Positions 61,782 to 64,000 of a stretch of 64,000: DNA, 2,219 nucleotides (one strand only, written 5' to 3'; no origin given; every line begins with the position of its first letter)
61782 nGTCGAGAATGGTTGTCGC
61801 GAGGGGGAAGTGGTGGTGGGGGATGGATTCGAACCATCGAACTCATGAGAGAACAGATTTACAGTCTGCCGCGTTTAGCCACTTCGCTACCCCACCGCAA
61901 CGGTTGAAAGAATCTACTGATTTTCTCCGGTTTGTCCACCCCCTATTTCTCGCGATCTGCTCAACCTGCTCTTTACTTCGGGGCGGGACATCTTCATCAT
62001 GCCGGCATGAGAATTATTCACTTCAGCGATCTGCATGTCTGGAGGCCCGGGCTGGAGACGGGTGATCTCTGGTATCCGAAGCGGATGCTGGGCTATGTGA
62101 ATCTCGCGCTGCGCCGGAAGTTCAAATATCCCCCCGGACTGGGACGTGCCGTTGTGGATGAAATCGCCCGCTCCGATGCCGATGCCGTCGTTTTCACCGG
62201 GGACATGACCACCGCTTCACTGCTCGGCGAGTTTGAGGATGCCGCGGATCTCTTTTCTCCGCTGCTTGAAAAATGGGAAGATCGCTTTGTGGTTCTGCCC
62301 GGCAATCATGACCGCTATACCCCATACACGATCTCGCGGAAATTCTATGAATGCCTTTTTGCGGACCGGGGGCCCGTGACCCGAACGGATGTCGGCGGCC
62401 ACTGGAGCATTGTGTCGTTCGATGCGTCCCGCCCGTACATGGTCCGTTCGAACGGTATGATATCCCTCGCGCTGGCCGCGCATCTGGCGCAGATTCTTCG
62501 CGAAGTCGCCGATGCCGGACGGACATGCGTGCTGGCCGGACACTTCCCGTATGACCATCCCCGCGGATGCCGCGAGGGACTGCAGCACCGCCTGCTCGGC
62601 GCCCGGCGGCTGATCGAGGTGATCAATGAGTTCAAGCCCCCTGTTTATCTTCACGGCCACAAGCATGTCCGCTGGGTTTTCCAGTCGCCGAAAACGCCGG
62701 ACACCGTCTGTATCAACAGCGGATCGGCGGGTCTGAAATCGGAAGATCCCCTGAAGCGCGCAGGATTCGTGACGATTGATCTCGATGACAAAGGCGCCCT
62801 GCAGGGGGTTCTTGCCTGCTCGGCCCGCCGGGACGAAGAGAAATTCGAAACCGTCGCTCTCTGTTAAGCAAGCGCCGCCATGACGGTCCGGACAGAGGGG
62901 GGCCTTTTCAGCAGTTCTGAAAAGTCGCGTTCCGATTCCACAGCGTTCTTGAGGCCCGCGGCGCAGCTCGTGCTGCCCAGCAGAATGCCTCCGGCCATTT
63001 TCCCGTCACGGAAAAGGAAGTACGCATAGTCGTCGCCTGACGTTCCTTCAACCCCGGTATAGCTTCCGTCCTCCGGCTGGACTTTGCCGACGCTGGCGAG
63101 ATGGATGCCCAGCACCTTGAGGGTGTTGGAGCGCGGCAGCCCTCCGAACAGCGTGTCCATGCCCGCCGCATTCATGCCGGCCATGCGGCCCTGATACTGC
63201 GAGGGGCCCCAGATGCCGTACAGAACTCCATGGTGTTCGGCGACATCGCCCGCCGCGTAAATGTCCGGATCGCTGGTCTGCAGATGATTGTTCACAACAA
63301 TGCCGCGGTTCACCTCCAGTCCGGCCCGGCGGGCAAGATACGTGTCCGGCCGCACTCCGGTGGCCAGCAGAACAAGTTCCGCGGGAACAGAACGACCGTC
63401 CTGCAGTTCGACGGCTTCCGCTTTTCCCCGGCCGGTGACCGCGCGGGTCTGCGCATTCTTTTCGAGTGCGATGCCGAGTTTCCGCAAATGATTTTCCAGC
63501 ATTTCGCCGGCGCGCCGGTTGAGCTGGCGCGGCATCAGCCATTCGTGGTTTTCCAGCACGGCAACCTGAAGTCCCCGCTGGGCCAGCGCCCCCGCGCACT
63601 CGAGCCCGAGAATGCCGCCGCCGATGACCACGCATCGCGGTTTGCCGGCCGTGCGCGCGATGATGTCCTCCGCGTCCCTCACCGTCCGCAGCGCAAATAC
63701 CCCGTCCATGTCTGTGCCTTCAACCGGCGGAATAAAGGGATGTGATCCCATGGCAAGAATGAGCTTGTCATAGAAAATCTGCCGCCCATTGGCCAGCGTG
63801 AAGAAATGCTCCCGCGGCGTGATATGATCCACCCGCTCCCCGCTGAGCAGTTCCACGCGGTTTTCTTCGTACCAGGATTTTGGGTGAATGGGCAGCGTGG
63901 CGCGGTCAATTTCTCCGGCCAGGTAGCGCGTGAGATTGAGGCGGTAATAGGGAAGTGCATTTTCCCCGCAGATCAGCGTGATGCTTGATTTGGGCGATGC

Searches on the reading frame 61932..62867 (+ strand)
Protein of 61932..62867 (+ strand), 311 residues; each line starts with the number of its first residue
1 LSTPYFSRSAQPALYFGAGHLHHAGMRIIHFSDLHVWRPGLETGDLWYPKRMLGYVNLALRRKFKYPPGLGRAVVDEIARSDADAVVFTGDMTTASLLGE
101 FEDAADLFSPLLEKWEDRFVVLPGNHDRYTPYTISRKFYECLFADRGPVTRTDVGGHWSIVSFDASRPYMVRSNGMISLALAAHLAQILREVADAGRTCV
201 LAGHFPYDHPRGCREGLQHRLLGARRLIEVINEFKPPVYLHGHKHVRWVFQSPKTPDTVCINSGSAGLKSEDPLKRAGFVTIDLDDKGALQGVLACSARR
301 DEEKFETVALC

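Call 72: search_protein_families(library=pfam, proteins=[window:61932-62867:+], max_evalue=0.001)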
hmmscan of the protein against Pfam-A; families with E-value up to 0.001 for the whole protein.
window:61932-62867:+ (311 aa): 2 families
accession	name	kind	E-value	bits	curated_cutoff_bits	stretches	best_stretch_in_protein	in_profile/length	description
PF00149.33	Metallophos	-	7.8e-15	56.2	21.5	1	26-246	1-190/191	Calcineurin-like phosphoesterase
PF12850.12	Metallophos_2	-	9.3e-10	39.2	27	1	26-204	1-115/154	Calcineurin-like phosphoesterase superfamily domain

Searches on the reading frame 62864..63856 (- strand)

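Call 72: search_protein_families(library=pfam, proteins=[window:62864-63856:-], max_evalue=0.001)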
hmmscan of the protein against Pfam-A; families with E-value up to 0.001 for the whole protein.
window:62864-63856:- (330 aa): 11 families
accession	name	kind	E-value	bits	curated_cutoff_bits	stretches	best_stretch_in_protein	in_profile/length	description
PF07992.20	Pyr_redox_2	-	2.9e-52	178.3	26.1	1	2-210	68-278/291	Pyridine nucleotide-disulphide oxidoreductase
PF00070.33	Pyr_redox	-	1.8e-17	64.1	22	1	74-153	1-81/82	Pyridine nucleotide-disulphide oxidoreductase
PF18267.7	Rubredoxin_C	-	2.5e-12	47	25.9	1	243-309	2-69/70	Rubredoxin NAD+ reductase C-terminal domain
PF13738.12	Pyr_redox_3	-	6.5e-10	39.2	30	1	6-203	101-305/305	Pyridine nucleotide-disulphide oxidoreductase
PF01266.30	DAO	-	1.3e-08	35.2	27.9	1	75-105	2-32/353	FAD dependent oxidoreductase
PF03486.20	HI0933_like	-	2.6e-06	27.5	50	0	75-105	3-33/244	HI0933-like protein Rossmann domain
PF13450.12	NAD_binding_8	-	0.00012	22.7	21.9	1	77-105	1-29/68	NAD(P)-binding Rossmann-like domain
PF01134.28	GIDA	-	0.00013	21.7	22.1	0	75-102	2-29/391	Glucose inhibited division protein A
PF05834.18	Lycopene_cycl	-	0.00019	21.1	23.4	0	121-199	94-171/380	Lycopene cyclase protein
PF01494.25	FAD_binding_3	-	0.00092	19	22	0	76-133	5-62/349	FAD binding domain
PF00890.30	FAD_binding_2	-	0.00095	18.9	20.4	0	76-104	3-31/414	FAD binding domain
